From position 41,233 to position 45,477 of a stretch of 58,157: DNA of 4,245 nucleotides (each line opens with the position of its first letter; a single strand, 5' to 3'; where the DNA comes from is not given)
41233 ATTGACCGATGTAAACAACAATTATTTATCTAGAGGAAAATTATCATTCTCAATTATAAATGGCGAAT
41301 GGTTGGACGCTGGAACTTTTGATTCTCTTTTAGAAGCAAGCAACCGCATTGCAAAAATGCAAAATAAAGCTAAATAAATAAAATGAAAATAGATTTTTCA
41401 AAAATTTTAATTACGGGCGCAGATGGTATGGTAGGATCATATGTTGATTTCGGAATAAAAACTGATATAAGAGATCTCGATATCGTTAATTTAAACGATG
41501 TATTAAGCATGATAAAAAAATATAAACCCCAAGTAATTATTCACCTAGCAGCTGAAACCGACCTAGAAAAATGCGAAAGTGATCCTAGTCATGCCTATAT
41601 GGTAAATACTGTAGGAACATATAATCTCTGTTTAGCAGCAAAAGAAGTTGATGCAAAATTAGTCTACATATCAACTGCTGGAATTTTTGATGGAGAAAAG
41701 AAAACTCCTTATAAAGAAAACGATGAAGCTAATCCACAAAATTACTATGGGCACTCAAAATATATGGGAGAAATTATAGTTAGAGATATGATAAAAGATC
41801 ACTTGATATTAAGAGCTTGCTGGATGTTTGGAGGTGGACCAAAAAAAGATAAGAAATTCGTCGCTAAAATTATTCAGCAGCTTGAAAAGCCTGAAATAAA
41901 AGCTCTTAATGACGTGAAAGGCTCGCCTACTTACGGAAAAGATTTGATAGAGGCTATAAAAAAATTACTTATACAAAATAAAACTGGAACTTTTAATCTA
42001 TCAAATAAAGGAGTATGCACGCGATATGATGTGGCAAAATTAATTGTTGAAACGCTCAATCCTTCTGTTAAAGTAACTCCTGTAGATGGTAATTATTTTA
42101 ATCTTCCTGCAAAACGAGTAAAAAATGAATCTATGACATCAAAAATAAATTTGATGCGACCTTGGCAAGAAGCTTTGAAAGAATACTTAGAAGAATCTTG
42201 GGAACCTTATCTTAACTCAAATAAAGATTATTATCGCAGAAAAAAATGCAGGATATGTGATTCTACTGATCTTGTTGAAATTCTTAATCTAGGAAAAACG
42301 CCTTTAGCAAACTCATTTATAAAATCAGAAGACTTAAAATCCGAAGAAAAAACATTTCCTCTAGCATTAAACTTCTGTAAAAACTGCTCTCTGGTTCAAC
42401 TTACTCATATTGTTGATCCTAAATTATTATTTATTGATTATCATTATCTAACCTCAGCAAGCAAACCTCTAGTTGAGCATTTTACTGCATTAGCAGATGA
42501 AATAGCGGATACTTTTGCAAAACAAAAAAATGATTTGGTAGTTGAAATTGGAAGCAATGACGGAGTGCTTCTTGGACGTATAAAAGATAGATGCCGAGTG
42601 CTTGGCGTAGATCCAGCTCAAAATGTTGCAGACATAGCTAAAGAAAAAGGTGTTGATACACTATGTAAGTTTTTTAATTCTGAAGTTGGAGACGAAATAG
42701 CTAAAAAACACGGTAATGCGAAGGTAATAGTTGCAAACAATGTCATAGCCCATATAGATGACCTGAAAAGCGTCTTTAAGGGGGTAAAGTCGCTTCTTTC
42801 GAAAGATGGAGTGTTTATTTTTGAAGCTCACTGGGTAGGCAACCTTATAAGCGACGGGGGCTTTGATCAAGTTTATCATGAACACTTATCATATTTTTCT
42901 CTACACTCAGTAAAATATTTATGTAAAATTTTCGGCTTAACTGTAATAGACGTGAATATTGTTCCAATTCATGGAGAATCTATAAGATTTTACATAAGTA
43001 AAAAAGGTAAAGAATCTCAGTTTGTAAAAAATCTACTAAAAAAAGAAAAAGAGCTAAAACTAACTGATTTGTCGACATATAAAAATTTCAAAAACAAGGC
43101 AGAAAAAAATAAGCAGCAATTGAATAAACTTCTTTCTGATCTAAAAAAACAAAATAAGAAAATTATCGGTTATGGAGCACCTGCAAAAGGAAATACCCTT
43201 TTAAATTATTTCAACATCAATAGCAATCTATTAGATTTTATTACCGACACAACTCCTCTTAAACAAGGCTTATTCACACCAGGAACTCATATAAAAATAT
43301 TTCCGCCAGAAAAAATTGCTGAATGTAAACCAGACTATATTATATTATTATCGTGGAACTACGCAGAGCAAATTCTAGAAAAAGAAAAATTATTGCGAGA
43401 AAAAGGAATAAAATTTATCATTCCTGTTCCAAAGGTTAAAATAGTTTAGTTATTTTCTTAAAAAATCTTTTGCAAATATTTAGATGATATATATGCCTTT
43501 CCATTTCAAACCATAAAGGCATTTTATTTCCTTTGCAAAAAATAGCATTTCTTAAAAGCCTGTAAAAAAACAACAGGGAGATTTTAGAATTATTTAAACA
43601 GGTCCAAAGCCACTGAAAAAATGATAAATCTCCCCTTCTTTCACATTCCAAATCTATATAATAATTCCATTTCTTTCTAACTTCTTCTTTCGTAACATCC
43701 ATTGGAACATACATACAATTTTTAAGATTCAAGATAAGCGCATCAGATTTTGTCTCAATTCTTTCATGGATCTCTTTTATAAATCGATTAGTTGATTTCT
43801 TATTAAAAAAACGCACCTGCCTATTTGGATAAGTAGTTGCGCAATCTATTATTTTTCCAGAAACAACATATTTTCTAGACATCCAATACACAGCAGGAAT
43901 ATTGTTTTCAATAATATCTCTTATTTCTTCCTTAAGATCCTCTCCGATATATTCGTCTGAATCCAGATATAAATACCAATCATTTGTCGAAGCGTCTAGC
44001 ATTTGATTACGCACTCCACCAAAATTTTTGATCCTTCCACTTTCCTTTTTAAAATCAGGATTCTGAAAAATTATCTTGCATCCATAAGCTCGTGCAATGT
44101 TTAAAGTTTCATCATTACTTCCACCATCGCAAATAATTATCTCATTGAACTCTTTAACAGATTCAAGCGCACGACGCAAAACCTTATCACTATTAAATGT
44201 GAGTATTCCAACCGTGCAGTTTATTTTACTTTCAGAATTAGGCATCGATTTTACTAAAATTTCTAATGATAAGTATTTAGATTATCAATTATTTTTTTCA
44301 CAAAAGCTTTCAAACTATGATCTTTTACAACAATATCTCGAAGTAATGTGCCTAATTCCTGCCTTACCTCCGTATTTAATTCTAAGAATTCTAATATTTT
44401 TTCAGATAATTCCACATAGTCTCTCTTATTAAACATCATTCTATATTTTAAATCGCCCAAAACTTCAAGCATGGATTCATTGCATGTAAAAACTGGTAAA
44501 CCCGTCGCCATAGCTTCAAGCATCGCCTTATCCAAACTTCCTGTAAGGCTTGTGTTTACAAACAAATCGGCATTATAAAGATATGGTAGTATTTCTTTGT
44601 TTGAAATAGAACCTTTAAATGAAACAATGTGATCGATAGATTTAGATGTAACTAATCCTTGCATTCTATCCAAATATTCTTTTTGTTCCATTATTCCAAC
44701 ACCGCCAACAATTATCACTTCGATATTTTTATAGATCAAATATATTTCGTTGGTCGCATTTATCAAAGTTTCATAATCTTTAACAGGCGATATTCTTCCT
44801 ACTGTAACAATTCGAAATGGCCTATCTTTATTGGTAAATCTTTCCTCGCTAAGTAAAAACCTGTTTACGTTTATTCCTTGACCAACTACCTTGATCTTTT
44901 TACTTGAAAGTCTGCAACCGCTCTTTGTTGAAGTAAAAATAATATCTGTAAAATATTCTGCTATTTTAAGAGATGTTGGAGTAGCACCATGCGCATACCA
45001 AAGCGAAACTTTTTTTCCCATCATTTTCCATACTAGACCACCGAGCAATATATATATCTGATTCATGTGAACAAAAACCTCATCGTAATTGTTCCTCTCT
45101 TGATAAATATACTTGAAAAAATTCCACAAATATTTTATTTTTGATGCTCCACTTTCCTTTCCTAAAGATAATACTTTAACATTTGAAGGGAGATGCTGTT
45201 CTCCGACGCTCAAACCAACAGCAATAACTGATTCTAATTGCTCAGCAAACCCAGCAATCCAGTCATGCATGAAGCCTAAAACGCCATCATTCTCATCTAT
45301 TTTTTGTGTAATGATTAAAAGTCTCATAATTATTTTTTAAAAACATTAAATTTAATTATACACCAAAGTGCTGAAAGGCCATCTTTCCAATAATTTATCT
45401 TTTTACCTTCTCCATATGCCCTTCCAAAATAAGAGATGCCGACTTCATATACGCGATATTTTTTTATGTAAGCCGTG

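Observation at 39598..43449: RmlD::C-methyltransferase fusion in an rmlB-rmlA operon lacking rmlC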

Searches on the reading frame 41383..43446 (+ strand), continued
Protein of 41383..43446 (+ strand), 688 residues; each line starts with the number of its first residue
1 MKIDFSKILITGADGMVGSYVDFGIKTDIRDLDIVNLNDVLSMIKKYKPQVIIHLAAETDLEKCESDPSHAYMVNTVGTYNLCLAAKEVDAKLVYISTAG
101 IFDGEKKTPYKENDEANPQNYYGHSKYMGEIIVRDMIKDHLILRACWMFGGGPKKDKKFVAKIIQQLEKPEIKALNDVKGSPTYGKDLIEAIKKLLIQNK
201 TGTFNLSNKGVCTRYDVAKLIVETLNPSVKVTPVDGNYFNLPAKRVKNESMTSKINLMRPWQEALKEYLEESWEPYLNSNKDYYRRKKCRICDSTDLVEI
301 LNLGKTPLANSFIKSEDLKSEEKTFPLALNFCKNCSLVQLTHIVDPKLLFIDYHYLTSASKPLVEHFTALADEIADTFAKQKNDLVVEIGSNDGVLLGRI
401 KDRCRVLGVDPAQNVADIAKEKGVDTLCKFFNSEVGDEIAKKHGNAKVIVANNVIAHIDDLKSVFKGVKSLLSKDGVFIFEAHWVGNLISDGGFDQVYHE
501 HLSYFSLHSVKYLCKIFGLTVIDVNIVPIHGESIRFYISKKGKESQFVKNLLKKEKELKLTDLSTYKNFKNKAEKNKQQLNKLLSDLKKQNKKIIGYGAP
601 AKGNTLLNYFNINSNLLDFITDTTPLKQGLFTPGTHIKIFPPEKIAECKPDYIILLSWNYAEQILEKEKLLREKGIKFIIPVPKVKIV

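Call 34: list_cluster_members(proteins=[P0122, P0124, P0132, P0147, P0168, P0175, P0198, P0240, P0123, P0133])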
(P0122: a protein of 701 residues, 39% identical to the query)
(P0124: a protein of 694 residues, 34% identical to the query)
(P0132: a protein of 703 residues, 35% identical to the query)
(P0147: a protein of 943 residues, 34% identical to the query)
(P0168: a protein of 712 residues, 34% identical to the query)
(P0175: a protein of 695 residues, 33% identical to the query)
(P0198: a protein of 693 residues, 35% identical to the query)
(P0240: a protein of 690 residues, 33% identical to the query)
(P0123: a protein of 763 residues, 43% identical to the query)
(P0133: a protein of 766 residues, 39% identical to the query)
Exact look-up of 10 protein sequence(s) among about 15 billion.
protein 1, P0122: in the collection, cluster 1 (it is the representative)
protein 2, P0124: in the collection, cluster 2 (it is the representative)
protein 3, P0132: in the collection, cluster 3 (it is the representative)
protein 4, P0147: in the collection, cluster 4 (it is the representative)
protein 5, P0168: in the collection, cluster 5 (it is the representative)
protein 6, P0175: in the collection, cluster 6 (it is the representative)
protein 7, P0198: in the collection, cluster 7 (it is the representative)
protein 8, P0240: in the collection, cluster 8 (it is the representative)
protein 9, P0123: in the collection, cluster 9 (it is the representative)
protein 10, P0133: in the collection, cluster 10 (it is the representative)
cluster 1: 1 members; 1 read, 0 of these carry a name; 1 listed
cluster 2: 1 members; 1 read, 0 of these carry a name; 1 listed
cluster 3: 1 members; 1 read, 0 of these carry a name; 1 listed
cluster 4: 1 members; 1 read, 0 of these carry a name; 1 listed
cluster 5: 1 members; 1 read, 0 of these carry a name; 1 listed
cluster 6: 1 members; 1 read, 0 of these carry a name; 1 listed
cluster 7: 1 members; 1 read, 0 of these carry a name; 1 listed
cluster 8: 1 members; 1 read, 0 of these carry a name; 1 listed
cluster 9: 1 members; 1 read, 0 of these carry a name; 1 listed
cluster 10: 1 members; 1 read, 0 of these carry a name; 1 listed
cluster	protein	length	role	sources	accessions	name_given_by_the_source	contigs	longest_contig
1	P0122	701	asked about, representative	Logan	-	-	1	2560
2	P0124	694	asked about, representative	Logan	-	-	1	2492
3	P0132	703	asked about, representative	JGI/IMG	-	-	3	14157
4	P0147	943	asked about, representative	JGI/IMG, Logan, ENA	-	-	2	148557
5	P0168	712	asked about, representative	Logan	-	-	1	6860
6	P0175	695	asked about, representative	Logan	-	-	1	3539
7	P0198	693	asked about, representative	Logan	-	-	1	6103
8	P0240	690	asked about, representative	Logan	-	-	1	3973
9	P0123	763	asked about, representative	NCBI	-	-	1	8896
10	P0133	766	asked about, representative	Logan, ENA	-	-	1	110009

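Call 80: search_protein_families(library=pfam, proteins=[L005:3807-4319:-], max_evalue=0.001)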
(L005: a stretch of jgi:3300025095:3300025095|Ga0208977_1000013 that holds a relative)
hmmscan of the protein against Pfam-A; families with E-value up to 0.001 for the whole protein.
L005:3807-4319:- (170 aa): 4 families
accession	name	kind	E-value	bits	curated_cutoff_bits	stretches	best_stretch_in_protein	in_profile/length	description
PF14667.12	Polysacc_synt_C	-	5.5e-07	30.1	28.7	1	52-137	16-102/111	Polysaccharide biosynthesis C-terminal domain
PF00190.28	Cupin_1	-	3.4e-06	27.1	22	1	29-132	8-111/151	Cupin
PF07883.17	Cupin_2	-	3.4e-05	23.9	27.2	1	62-131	6-67/70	Cupin domain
PF00908.23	dTDP_sugar_isom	-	4.4e-05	23.7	27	1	54-159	41-152/168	dTDP-4-dehydrorhamnose 3,5-epimerase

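Call 85: find_encoding_contigs(protein=P0147, flank=7000, max_places=1)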
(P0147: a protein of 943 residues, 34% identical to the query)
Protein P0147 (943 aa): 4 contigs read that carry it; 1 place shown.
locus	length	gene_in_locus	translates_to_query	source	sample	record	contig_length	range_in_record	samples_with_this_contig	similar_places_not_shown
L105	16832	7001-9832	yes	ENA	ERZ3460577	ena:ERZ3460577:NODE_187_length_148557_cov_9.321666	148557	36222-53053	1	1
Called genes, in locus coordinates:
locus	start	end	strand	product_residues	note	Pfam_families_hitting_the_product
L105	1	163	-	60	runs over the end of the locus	-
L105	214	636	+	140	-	-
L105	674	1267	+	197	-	-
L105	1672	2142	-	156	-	-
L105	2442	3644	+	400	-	-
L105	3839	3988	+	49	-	-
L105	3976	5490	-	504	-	PF00270:DEAD (faint), PF04851:ResIII (faint), PF18766:SWI2_SNF2 (faint), PF00176:SNF2-rel_dom (weak), PF00271:Helicase_C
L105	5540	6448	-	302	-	-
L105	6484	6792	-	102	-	-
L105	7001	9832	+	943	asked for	PF01073:3Beta_HSD, PF01370:Epimerase, PF04321:RmlD_sub_bind, PF16363:GDP_Man_Dehyd, PF07993:NAD_binding_4 (weak), PF08421:Methyltransf_13, PF13489:Methyltransf_23, PF08484:Methyltransf_14, +2 more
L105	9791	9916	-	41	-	-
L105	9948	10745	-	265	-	-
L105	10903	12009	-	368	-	-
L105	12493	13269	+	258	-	-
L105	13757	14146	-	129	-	-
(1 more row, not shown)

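Call 86: find_related_loci(query=P0147, collection=viral_contigs, flank=5000)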
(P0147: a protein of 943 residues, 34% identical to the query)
Query P0147 (943 aa) in viral_contigs; peptide patterns used: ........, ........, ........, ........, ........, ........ (x = any residue, [..] = any of these).
14 stretches matched a pattern, but none encodes a relative of the query by tblastn (E <= 1e-3).

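Call 87: find_related_loci(query=window:41383-43446:+, collection=viral_contigs, flank=5000)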
Query window:41383-43446:+ (688 aa) in viral_contigs; peptide patterns used: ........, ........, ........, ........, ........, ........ (x = any residue, [..] = any of these).
37 stretches matched a pattern; 36 encode a relative of the query (tblastn E <= 1e-3); 36 distinct loci.
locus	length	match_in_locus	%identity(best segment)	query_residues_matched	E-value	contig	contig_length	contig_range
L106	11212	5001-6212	39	287-688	3e-79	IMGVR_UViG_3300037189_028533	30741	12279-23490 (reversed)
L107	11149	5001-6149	38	288-666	3e-78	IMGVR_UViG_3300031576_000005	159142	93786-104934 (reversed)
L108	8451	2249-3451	38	285-676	7e-77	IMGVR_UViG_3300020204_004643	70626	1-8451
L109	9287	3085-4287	37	289-688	4e-76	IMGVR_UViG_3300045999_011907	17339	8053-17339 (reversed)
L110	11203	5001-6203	37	289-688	4e-76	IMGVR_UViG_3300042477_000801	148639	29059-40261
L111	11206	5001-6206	37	289-688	6e-76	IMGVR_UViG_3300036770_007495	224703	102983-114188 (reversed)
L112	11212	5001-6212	39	287-688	3e-79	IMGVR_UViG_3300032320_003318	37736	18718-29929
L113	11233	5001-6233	36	279-688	3e-74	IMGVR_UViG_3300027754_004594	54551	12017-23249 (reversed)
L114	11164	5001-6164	37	287-678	9e-71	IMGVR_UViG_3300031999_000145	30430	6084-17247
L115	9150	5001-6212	35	288-688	5e-69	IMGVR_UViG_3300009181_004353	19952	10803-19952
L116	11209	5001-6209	34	283-688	9e-67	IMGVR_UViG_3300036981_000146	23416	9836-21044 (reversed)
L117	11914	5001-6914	27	7-688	1e-63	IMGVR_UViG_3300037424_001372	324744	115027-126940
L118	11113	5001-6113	36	300-667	7e-63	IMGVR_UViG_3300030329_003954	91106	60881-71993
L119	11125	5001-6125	34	297-666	3e-63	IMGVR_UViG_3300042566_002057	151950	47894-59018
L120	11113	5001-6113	36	300-667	5e-62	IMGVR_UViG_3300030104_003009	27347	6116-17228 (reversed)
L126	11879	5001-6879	32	8-688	2e-58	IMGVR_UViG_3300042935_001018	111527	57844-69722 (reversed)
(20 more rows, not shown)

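Call 89: search_protein_families(library=pfam, proteins=[L117:4998-6917:+, P0175, P0198, P0240, L126:4986-5669:+, L126:5638-6882:+], max_evalue=0.0001)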
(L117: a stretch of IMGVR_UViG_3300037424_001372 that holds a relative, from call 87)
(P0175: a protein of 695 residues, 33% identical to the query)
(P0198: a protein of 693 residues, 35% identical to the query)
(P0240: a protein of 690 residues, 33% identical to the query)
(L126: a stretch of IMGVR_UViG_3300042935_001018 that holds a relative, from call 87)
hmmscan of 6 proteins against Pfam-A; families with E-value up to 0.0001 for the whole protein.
L117:4998-6917:+ (640 aa): 6 families
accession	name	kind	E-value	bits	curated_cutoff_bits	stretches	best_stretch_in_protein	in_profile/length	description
PF08484.17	Methyltransf_14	-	2.8e-29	102.4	23.5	1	483-634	2-160/160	C-methyltransferase C-terminal domain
PF04321.23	RmlD_sub_bind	-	4.6e-27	95.3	27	1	1-142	1-150/287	RmlD substrate binding domain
PF01370.27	Epimerase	-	5.2e-10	39.6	20.9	1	3-126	1-150/240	NAD dependent epimerase/dehydratase family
PF13489.12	Methyltransf_23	-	3.7e-08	33.7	27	1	335-476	26-162/164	Methyltransferase domain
PF02719.21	Polysacc_synt_2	-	8e-07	29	20.2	1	31-96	62-129/293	Polysaccharide biosynthesis protein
PF16363.11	GDP_Man_Dehyd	-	1.7e-06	28.2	27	1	30-140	59-175/332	GDP-mannose 4,6 dehydratase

P0175 (695 aa): 12 families
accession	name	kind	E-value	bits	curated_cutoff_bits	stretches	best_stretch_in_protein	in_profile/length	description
PF04321.23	RmlD_sub_bind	-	1.2e-45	156.3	27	1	6-272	2-272/287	RmlD substrate binding domain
PF08484.17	Methyltransf_14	-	6.4e-39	133.7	23.5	1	534-686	2-160/160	C-methyltransferase C-terminal domain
PF01370.27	Epimerase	-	1.5e-24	87.1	20.9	1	7-150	1-157/240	NAD dependent epimerase/dehydratase family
PF13489.12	Methyltransf_23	-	4.2e-15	56.3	27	1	387-524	23-159/164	Methyltransferase domain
PF08421.16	Methyltransf_13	-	2.2e-14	53.8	31.3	1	297-354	1-62/62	Putative zinc binding domain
PF07993.18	NAD_binding_4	-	4.1e-13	49.5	20.1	1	59-164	86-210/258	Male sterility protein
PF01073.25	3Beta_HSD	-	3.9e-12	46.2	22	1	8-151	1-162/280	3-beta hydroxysteroid dehydrogenase/isomerase family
PF16363.11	GDP_Man_Dehyd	-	2.8e-11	43.9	27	1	8-148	1-166/332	GDP-mannose 4,6 dehydratase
PF02719.21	Polysacc_synt_2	-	3e-10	40.2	20.2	1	43-112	59-129/293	Polysaccharide biosynthesis protein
PF08241.18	Methyltransf_11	-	5.6e-10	40.2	21.2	1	392-485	2-95/95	Methyltransferase domain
PF08242.18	Methyltransf_12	-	1.5e-09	38.9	30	1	392-483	2-98/98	Methyltransferase domain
PF13649.12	Methyltransf_25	-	1.4e-05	26.1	27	1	391-481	2-97/97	Methyltransferase domain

P0198 (693 aa): 11 families
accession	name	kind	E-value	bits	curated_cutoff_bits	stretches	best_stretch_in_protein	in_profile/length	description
PF08484.17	Methyltransf_14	-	5e-31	108.1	23.5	1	532-688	2-160/160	C-methyltransferase C-terminal domain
PF04321.23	RmlD_sub_bind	-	1.3e-29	103.6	27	1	3-277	4-262/287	RmlD substrate binding domain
PF01370.27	Epimerase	-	1e-16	61.5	20.9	1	3-227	2-236/240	NAD dependent epimerase/dehydratase family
PF13489.12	Methyltransf_23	-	4e-14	53.1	27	1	374-522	3-160/164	Methyltransferase domain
PF08421.16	Methyltransf_13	-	4.5e-13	49.6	31.3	1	301-359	1-62/62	Putative zinc binding domain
PF01073.25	3Beta_HSD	-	7e-13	48.7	22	1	4-207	2-219/280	3-beta hydroxysteroid dehydrogenase/isomerase family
PF16363.11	GDP_Man_Dehyd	-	1.5e-12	48.1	27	1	3-173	1-181/332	GDP-mannose 4,6 dehydratase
PF07993.18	NAD_binding_4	-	1.1e-09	38.2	20.1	1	54-163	69-193/258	Male sterility protein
PF08242.18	Methyltransf_12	-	4.1e-06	27.9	30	1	396-480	1-98/98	Methyltransferase domain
PF08241.18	Methyltransf_11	-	3.5e-05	24.8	21.2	0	396-482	1-95/95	Methyltransferase domain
PF02719.21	Polysacc_synt_2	-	7.3e-05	22.5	20.2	0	3-159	2-150/293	Polysaccharide biosynthesis protein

P0240 (690 aa): 10 families
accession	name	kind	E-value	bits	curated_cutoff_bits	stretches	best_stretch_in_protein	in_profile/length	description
PF08484.17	Methyltransf_14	-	5.5e-33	114.5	23.5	1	518-659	2-149/160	C-methyltransferase C-terminal domain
PF04321.23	RmlD_sub_bind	-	1.3e-29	103.7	27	1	1-239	1-238/287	RmlD substrate binding domain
PF01370.27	Epimerase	-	3.5e-21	76.2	20.9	1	3-210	1-232/240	NAD dependent epimerase/dehydratase family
PF13489.12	Methyltransf_23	-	6.1e-15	55.8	27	1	361-510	10-161/164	Methyltransferase domain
PF16363.11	GDP_Man_Dehyd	-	4.2e-11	43.3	27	1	32-210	58-244/332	GDP-mannose 4,6 dehydratase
PF08421.16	Methyltransf_13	-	7.7e-10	39.2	31.3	1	285-343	1-62/62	Putative zinc binding domain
PF07993.18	NAD_binding_4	-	2.1e-06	27.5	20.1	1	49-161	87-215/258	Male sterility protein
PF08241.18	Methyltransf_11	-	3.4e-06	28.1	21.2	1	380-469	1-95/95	Methyltransferase domain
PF08242.18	Methyltransf_12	-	1.8e-05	25.8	30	1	380-467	1-98/98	Methyltransferase domain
PF01073.25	3Beta_HSD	-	4.4e-05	23.1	22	0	31-204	50-230/280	3-beta hydroxysteroid dehydrogenase/isomerase family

L126:4986-5669:+ (228 aa): 5 families
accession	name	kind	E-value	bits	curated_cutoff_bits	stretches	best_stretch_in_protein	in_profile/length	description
PF04321.23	RmlD_sub_bind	-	7e-31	107.8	27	1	6-172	3-179/287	RmlD substrate binding domain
PF01370.27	Epimerase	-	5.7e-17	62.4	20.9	1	25-129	24-150/240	NAD dependent epimerase/dehydratase family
PF16363.11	GDP_Man_Dehyd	-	6.3e-12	46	27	1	32-137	58-169/332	GDP-mannose 4,6 dehydratase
PF02719.21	Polysacc_synt_2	-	1.1e-08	35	20.2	1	34-101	62-130/293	Polysaccharide biosynthesis protein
PF07993.18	NAD_binding_4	-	8.9e-06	25.5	20.1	1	51-117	90-155/258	Male sterility protein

L126:5638-6882:+ (415 aa): 4 families
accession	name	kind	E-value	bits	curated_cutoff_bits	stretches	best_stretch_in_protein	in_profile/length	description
PF08484.17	Methyltransf_14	-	5.7e-29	101.4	23.5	1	255-409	2-160/160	C-methyltransferase C-terminal domain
PF13489.12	Methyltransf_23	-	1.1e-11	45.2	27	1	93-249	7-163/164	Methyltransferase domain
PF08242.18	Methyltransf_12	-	4.9e-08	34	30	1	112-203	1-97/98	Methyltransferase domain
PF08241.18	Methyltransf_11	-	8.8e-05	23.5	21.2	0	112-205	1-94/95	Methyltransferase domain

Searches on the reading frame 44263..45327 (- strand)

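Call 22: search_protein_families(library=pfam, proteins=[window:44263-45327:-])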
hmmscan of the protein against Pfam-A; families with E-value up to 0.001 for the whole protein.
window:44263-45327:- (354 aa): 3 families
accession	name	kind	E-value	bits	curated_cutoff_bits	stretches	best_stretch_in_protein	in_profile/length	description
PF00534.26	Glycos_transf_1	-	8.8e-19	68.1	26.4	1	165-325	10-165/172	Glycosyl transferases group 1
PF13692.12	Glyco_trans_1_4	-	8e-17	62.3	27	1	171-316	2-141/142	Glycosyl transferases group 1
PF13524.12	Glyco_trans_1_2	-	0.00041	20.7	25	1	234-347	28-143/144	Glycosyl transferase-like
